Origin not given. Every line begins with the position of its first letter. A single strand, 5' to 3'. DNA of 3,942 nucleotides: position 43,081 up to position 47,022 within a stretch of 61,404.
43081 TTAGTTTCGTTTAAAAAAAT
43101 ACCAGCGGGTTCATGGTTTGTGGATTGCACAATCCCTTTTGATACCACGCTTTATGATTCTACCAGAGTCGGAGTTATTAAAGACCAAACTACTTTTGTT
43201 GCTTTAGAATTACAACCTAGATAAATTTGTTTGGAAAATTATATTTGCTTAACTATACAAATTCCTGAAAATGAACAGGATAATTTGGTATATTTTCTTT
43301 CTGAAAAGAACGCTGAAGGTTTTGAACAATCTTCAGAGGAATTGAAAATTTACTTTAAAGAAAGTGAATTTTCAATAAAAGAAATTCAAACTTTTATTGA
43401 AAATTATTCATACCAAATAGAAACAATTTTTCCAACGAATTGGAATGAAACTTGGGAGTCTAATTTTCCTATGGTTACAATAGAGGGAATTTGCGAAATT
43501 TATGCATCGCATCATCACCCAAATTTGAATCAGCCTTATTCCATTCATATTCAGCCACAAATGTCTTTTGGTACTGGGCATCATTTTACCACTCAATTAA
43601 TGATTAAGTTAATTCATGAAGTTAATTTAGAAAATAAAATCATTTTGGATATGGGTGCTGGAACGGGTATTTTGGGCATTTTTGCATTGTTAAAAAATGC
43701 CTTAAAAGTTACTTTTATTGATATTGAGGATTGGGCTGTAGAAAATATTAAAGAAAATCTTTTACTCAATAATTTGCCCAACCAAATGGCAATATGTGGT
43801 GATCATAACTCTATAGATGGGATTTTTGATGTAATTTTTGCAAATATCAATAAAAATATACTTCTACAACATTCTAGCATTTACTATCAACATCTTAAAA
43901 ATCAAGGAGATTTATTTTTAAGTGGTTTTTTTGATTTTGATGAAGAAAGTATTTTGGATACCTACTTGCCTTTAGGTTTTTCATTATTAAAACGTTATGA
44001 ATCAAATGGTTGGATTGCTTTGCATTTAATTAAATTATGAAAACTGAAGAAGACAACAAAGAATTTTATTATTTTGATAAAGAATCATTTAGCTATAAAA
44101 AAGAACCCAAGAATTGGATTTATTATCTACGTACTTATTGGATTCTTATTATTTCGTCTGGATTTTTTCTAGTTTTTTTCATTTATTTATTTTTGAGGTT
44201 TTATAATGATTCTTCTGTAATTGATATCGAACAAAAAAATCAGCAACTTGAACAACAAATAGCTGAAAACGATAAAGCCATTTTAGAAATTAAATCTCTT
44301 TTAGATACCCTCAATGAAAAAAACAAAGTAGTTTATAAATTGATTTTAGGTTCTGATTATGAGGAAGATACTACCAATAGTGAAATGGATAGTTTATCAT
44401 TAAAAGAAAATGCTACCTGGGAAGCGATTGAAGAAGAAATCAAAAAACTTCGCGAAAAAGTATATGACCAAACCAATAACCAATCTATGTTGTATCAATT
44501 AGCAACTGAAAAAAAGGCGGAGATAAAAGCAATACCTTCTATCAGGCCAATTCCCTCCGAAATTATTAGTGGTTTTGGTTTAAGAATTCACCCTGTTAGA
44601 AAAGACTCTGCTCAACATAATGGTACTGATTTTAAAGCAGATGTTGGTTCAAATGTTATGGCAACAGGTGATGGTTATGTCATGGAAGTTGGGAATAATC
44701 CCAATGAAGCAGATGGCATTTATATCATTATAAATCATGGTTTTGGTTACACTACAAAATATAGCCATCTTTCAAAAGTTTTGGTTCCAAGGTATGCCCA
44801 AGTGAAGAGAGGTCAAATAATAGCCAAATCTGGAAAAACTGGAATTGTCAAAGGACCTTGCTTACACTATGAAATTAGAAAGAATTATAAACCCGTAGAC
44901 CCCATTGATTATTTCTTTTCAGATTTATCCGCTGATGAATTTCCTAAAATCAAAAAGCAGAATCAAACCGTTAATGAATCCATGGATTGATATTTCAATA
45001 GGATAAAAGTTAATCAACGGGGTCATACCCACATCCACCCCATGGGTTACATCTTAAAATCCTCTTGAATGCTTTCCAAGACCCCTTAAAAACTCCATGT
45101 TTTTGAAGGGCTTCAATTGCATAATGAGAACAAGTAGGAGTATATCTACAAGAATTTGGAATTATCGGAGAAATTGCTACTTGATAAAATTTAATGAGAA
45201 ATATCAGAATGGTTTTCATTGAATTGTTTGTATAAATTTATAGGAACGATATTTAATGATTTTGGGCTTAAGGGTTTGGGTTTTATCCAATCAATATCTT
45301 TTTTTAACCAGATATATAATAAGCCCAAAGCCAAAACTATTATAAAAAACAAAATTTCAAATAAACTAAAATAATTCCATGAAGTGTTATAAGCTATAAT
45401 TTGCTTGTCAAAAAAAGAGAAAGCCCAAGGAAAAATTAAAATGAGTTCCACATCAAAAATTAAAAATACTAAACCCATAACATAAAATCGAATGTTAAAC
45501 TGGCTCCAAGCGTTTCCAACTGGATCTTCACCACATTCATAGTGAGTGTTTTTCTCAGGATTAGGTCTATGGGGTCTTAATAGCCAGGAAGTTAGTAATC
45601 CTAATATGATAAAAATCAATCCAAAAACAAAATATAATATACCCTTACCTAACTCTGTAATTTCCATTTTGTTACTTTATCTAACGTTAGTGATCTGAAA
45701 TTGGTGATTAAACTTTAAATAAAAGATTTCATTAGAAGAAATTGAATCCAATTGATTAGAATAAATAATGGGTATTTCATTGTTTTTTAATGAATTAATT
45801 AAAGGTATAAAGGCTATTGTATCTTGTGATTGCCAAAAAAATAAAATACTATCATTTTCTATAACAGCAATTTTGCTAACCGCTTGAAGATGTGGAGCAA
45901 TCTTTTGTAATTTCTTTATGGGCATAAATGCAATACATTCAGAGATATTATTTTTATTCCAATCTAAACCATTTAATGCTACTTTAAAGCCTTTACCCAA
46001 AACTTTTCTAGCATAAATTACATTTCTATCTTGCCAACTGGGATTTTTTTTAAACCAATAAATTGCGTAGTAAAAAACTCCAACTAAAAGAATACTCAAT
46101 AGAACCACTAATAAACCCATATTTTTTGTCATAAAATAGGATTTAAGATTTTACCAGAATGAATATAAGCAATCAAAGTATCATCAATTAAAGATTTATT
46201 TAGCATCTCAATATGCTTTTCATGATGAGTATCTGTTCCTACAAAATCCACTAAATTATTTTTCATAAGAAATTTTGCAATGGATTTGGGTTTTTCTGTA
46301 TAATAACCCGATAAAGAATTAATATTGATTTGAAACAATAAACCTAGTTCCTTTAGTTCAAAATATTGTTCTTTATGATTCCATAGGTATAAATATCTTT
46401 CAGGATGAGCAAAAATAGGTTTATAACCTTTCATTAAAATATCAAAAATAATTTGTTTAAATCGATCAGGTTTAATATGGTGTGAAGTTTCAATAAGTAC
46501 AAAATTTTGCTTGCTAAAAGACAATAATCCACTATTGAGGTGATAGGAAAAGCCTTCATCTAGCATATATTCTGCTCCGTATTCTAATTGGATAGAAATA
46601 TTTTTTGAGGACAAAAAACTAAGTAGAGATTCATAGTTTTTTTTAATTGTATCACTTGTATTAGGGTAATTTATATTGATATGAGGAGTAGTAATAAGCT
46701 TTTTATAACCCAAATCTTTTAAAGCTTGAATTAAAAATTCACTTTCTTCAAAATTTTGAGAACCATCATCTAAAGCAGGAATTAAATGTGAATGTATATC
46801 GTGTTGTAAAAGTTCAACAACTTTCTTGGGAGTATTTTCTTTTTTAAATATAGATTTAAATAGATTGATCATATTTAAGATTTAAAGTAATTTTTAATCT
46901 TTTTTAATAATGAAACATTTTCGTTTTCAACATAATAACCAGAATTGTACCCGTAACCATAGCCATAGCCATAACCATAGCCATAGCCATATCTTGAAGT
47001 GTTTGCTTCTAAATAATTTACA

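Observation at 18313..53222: A structured GC-rich repeat family always placed immediately after a stop codon, in sense orientation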

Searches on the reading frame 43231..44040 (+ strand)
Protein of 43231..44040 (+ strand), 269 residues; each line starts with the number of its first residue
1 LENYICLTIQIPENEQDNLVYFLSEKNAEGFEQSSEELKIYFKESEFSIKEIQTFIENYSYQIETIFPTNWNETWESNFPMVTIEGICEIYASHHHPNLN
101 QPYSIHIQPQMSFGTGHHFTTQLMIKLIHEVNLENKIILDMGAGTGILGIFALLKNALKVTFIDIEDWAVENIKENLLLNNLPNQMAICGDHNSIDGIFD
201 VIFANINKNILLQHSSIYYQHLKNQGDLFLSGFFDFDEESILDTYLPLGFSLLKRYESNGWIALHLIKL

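Call 88: search_protein_families(library=pfam, proteins=[window:43231-44040:+], max_evalue=0.00001)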
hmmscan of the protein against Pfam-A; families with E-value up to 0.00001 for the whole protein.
window:43231-44040:+ (269 aa): 5 families
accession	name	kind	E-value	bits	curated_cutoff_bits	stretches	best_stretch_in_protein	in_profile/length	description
PF06325.19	PrmA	-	2.5e-41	142.5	22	1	26-266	47-293/296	Ribosomal protein L11 methyltransferase (PrmA)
PF05175.20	MTS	-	7.2e-09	35.9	23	1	120-205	19-105/170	Methyltransferase small domain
PF10294.15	Methyltransf_16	-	2e-07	31.3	21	1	121-184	33-97/174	Lysine methyltransferase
PF03602.21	Cons_hypoth95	-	2.5e-07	31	24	1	132-188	39-95/182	Conserved hypothetical protein 95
PF02475.24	TRM5-TYW2_MTfase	-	9.5e-07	29.4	28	1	129-202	31-108/164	TRM5/TYW2 methyltransferase domain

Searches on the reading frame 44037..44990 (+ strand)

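Call 89: search_protein_families(library=pfam, proteins=[window:44037-44990:+], max_evalue=0.00001)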
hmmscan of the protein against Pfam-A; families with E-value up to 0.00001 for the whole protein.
window:44037-44990:+ (317 aa): 1 family
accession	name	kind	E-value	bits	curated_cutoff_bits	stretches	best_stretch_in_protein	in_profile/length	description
PF01551.29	Peptidase_M23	-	3.3e-28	98.2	28.7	1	193-289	2-96/96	Peptidase family M23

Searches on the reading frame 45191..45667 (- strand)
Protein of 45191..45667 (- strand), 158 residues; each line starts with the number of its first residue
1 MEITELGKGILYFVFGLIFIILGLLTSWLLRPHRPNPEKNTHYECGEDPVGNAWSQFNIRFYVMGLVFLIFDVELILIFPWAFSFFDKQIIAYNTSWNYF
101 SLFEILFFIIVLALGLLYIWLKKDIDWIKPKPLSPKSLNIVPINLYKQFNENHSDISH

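Call 89: search_protein_families(library=pfam, proteins=[window:45191-45667:-], max_evalue=0.00001)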
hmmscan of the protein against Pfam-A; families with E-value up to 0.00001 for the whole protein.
window:45191-45667:- (158 aa): 1 family
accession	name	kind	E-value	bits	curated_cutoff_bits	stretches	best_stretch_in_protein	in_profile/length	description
PF00507.24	Oxidored_q4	-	5.5e-31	107.1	23.3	1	22-127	3-99/99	NADH-ubiquinone/plastoquinone oxidoreductase, chain 3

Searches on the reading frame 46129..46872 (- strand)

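Call 89: search_protein_families(library=pfam, proteins=[window:46129-46872:-], max_evalue=0.00001)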
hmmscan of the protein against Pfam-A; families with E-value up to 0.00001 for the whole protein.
window:46129-46872:- (247 aa): 1 family
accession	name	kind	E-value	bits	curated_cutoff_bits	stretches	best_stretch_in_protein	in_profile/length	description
PF19567.5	CpsB_CapC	-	3.7e-44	151.3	27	1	25-220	3-200/234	Capsular polysaccharide synthesis, CpsB/CapC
